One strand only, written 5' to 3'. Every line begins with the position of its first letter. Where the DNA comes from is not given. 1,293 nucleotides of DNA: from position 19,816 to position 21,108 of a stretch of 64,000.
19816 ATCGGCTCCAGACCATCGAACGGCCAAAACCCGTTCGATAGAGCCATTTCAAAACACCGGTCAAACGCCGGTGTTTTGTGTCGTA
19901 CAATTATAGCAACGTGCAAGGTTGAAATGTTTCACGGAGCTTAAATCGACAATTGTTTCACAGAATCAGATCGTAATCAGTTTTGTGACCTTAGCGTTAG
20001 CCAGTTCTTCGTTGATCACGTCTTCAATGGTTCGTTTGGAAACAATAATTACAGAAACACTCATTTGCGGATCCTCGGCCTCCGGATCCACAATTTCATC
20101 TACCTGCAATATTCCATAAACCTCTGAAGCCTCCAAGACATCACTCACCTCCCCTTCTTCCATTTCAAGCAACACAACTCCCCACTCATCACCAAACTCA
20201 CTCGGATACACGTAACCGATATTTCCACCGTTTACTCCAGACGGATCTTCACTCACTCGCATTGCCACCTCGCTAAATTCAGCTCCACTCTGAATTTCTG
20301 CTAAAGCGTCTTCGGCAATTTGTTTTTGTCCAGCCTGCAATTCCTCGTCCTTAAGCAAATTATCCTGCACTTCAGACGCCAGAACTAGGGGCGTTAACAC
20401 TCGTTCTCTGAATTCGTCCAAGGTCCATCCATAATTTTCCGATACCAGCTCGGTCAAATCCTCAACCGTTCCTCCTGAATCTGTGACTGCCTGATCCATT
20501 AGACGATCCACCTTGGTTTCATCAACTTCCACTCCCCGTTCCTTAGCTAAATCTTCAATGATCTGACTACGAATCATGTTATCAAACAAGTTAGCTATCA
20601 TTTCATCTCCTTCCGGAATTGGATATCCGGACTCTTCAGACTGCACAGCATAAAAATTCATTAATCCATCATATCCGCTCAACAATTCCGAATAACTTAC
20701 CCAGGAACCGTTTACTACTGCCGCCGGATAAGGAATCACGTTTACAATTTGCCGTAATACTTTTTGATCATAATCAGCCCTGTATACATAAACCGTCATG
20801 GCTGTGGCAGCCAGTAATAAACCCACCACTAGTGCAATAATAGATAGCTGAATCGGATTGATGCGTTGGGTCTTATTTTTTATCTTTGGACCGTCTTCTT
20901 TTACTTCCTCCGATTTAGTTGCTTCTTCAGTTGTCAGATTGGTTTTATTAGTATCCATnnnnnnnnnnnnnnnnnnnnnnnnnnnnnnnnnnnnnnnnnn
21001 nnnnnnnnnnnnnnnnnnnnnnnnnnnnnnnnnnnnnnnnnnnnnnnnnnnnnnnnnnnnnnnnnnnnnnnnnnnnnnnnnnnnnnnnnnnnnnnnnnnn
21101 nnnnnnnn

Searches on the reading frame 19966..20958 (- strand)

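Call 47: search_protein_families(library=pfam, proteins=[window:19966-20958:-])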
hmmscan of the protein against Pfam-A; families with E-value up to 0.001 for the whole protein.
window:19966-20958:- (330 aa): 6 families
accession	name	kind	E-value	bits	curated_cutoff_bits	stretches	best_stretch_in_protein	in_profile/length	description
PF13616.12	Rotamase_3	-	2.7e-11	44.5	22.5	1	204-287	29-113/116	PPIC-type PPIASE domain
PF00639.27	Rotamase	-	3.5e-11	44.4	21.7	1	204-287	11-96/97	PPIC-type PPIASE domain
PF09312.16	SurA_N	-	1.1e-08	35.7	30.8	1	79-193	5-114/118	SurA N-terminal domain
PF13624.11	SurA_N_3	-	2.2e-05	24.8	27.2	1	43-186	16-151/162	SurA-like N-terminal domain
PF13145.12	Rotamase_2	-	3.5e-05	25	27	1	182-293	16-112/121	PPIC-type PPIASE domain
PF13623.11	SurA_N_2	-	0.00022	21.5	28.5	0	77-156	41-121/145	SurA-like N-terminal domain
